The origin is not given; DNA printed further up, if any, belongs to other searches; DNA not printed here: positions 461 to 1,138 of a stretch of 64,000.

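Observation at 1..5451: DHAP-shunt-like MTA / 5'-deoxyadenosine salvage operon with a novel aldolase-SCP2 fusion, a truncated eIF-2B-family paralog, aldehyde dehydrogenase and acyl-CoA ligase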

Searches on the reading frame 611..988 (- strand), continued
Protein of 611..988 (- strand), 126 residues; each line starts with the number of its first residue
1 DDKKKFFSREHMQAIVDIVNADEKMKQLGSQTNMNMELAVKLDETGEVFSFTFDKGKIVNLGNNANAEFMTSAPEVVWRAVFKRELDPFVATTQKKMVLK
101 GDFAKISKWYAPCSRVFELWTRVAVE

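Call 57: find_encoding_contigs(protein=P0299, flank=10000, max_places=1)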
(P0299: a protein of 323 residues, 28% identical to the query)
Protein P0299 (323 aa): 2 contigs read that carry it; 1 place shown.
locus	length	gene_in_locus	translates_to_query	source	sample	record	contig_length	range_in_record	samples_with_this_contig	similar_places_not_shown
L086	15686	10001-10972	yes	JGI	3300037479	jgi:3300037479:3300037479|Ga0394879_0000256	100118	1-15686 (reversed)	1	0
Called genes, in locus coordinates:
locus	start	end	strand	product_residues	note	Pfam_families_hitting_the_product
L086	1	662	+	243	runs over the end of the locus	PF02654:CobS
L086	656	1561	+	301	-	PF01497:Peripla_BP_2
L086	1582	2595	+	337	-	PF01032:FecCD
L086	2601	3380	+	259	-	PF00005:ABC_tran, PF02463:SMC_N, PF13476:AAA_23 (weak), PF13304:AAA_21 (faint)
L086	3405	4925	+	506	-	PF01656:CbiA, PF13500:AAA_26, PF07685:GATase_3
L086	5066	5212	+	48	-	PF04255:DUF433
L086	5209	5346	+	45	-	PF18480:DUF5615 (weak)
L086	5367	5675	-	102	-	-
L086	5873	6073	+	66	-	PF09489:CbtB (weak)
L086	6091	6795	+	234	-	PF09490:CbtA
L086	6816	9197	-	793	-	PF20437:LonC_helical, PF13654:AAA_32, PF20436:LonB_AAA-LID, PF05362:Lon_C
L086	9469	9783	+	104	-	-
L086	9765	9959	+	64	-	-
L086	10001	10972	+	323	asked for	PF00596:Aldolase_II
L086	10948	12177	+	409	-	PF00501:AMP-binding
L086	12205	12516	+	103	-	-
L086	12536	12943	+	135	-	PF00034:Cytochrom_C, PF13442:Cytochrome_CBB3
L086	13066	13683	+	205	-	PF00111:Fer2, PF01799:Fer2_2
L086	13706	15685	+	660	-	?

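Call 58: find_encoding_contigs(protein=P0315, flank=10000, max_places=1)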
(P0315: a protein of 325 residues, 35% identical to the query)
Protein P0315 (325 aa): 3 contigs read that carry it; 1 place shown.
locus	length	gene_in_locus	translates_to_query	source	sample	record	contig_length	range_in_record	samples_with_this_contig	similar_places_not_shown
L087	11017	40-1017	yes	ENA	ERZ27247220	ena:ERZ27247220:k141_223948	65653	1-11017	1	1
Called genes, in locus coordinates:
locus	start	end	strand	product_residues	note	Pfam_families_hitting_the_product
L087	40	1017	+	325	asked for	PF00596:Aldolase_II, PF02036:SCP2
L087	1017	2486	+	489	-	PF00171:Aldedh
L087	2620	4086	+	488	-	PF02310:B12-binding, PF04055:Radical_SAM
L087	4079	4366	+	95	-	PF11084:DUF2621 (weak)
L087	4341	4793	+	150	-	-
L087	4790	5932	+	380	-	PF02558:ApbA, PF08546:ApbA_C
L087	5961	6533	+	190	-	-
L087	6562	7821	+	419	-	PF00109:ketoacyl-synt, PF02801:Ketoacyl-synt_C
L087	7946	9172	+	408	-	PF00109:ketoacyl-synt, PF02801:Ketoacyl-synt_C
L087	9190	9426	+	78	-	-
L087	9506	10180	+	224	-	PF00899:ThiF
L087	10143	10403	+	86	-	PF00550:PP-binding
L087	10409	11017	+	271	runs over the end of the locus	PF04199:Cyclase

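Call 59: find_encoding_contigs(protein=P0377, flank=10000, max_places=1)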
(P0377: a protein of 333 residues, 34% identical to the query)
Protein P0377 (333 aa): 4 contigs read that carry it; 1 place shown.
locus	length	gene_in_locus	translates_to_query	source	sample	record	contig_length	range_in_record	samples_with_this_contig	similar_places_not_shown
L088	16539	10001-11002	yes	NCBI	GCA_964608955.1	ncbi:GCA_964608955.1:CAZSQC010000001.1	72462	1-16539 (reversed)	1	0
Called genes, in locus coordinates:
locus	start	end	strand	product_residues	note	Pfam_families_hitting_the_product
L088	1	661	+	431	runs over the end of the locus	PF00109:ketoacyl-synt, PF02801:Ketoacyl-synt_C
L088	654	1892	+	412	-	PF00109:ketoacyl-synt, PF02801:Ketoacyl-synt_C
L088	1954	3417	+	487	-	PF02310:B12-binding, PF04055:Radical_SAM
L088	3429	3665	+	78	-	PF00550:PP-binding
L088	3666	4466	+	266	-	PF04199:Cyclase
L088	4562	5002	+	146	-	PF10604:Polyketide_cyc2, PF03364:Polyketide_cyc (weak)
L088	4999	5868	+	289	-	PF00083:Sugar_tr (faint), PF07690:MFS_1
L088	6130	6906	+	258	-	PF00106:adh_short, PF08659:KR, PF13561:adh_short_C2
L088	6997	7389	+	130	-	-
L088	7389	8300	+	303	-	PF04909:Amidohydro_2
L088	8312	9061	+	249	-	PF01048:PNP_UDP_1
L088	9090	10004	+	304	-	-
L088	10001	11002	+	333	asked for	PF00596:Aldolase_II, PF02036:SCP2 (weak)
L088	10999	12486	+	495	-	PF00171:Aldedh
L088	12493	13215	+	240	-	PF01553:Acyltransferase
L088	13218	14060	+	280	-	PF01842:ACT (weak), PF00551:Formyl_trans_N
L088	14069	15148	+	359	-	PF05359:DUF748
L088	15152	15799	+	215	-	-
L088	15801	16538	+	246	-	?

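Call 65: find_encoding_contigs(protein=P0322, flank=10000, max_places=1)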
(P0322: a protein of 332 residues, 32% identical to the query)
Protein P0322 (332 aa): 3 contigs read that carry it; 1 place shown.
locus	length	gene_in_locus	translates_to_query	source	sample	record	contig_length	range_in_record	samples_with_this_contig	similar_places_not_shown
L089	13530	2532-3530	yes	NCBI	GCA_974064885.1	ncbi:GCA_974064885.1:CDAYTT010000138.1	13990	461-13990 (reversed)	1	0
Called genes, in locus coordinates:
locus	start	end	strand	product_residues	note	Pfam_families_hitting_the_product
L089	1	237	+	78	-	?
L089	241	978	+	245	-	PF01048:PNP_UDP_1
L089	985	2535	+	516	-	PF01008:IF-2B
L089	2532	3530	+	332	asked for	PF00596:Aldolase_II, PF02036:SCP2 (faint)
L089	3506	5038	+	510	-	PF00501:AMP-binding, PF13193:AMP-binding_C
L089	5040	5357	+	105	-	-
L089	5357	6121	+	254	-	PF00106:adh_short, PF08659:KR (faint), PF13561:adh_short_C2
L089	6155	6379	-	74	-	-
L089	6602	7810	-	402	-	PF00355:Rieske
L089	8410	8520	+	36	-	-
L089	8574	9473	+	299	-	PF09084:NMT1, PF13379:NMT1_2 (weak)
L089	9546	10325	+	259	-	-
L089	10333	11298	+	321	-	PF05090:HTTM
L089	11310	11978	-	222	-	PF04199:Cyclase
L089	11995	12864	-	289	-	PF01522:Polysacc_deac_1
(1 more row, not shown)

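Call 66: find_encoding_contigs(protein=P0362, flank=10000, max_places=1)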
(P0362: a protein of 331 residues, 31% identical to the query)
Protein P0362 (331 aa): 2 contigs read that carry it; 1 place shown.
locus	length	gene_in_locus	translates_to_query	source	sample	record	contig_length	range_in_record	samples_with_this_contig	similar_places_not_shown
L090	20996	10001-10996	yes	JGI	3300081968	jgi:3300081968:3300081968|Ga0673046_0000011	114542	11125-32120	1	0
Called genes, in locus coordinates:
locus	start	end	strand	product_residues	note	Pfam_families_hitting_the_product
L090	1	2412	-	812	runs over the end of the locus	PF13401:AAA_22 (weak), PF20437:LonC_helical, PF13654:AAA_32, PF20436:LonB_AAA-LID, PF05362:Lon_C (weak)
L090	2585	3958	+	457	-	PF01435:Peptidase_M48, PF13428:TPR_14 (faint), PF14559:TPR_19 (faint), PF13371:TPR_9 (faint), PF13414:TPR_11 (faint), PF23914:TPR_CcmH_CycH (faint), PF13424:TPR_12 (weak), PF13432:TPR_16 (weak), +4 more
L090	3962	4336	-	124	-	-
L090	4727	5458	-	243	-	PF23023:Anti-Pycsar_Apyc1, PF00753:Lactamase_B, PF12706:Lactamase_B_2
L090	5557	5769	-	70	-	PF07758:DUF1614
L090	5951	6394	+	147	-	PF22381:Staph_reg_Sar_Rot, PF01047:MarR, PF12802:MarR_2, PF13463:HTH_27 (weak)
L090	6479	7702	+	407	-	PF02754:CCG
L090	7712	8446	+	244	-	PF01048:PNP_UDP_1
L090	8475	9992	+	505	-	PF01008:IF-2B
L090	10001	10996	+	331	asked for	PF00596:Aldolase_II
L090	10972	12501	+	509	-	PF00501:AMP-binding, PF13193:AMP-binding_C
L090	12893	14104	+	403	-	-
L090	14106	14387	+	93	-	PF01312:Bac_export_2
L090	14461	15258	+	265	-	PF22624:AASDHPPT_N, PF01648:ACPS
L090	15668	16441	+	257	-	-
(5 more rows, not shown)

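Call 67: find_encoding_contigs(protein=P0311, flank=10000, max_places=1)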
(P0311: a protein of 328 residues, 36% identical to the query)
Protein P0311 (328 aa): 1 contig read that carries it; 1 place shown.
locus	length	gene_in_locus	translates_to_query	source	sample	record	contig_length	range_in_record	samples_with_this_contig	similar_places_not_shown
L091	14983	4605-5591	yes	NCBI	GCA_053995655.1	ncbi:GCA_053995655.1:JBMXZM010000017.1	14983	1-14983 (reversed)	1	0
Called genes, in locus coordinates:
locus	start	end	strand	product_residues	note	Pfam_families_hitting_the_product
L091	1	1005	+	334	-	?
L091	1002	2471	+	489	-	PF02310:B12-binding, PF04055:Radical_SAM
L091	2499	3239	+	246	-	PF01048:PNP_UDP_1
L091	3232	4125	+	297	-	PF01008:IF-2B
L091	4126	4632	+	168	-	-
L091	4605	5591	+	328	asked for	PF00596:Aldolase_II, PF02036:SCP2 (weak)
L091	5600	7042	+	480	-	PF00171:Aldedh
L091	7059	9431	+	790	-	PF03176:MMPL, PF02355:SecD_SecF_C (weak), PF02460:Patched (weak), PF12349:Sterol-sensing, PF03176:MMPL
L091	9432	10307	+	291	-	PF07044:DUF1329, PF17131:TP_0789-like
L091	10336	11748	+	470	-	PF06980:DUF1302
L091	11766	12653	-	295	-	PF07238:PilZ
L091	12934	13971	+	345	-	PF21016:RlmN_N, PF04055:Radical_SAM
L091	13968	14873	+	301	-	PF04055:Radical_SAM, PF13353:Fer4_12 (weak)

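Call 68: find_encoding_contigs(protein=P0380, flank=10000, max_places=1)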
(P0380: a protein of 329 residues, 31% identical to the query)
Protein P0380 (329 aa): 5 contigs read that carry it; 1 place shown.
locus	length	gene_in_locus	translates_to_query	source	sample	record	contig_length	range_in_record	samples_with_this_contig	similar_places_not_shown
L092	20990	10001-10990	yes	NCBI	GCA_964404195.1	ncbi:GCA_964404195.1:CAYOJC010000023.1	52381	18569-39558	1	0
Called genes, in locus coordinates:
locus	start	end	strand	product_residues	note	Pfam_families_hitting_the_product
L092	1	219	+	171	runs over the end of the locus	-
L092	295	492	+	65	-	-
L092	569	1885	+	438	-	PF06144:DNA_pol3_delta (weak), PF21694:DNA_pol3_delta_C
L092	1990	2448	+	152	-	PF07894:SACK1, PF13091:PLDc_2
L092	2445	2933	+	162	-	-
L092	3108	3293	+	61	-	-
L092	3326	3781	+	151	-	PF13432:TPR_16 (weak), PF13424:TPR_12 (weak), PF00515:TPR_1, PF07719:TPR_2 (weak), PF13181:TPR_8 (weak), PF14559:TPR_19 (weak), PF13424:TPR_12, PF00515:TPR_1 (weak), +13 more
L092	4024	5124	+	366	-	PF00768:Peptidase_S11, PF13354:Beta-lactamase2, PF05036:SPOR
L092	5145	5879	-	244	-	PF23023:Anti-Pycsar_Apyc1, PF00753:Lactamase_B, PF12706:Lactamase_B_2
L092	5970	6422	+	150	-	PF22381:Staph_reg_Sar_Rot, PF12802:MarR_2, PF01047:MarR, PF13463:HTH_27 (weak)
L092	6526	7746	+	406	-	PF13183:Fer4_8 (weak), PF02754:CCG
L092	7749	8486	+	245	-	PF01048:PNP_UDP_1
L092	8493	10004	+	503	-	PF01008:IF-2B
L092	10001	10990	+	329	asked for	PF00596:Aldolase_II, PF02036:SCP2 (faint)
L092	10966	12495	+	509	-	PF00501:AMP-binding, PF13193:AMP-binding_C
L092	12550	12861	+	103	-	-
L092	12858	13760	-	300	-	PF03796:DnaB_C, PF06745:ATPase (faint), PF13191:AAA_16 (weak), PF24883:NPHP3_N (weak), PF13401:AAA_22 (weak)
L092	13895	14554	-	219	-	-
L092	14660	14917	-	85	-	-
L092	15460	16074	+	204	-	PF00111:Fer2, PF13085:Fer2_3 (weak), PF01799:Fer2_2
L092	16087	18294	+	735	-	PF01315:Ald_Xan_dh_C, PF02738:MoCoBD_1, PF20256:MoCoBD_2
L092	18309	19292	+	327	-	PF00941:FAD_binding_5, PF03450:CO_deh_flav_C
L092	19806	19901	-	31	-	-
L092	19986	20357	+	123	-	PF00903:Glyoxalase, PF13669:Glyoxalase_4 (faint)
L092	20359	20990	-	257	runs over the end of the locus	PF14804:Jag_N, PF13083:KH_KhpA-B, PF01424:R3H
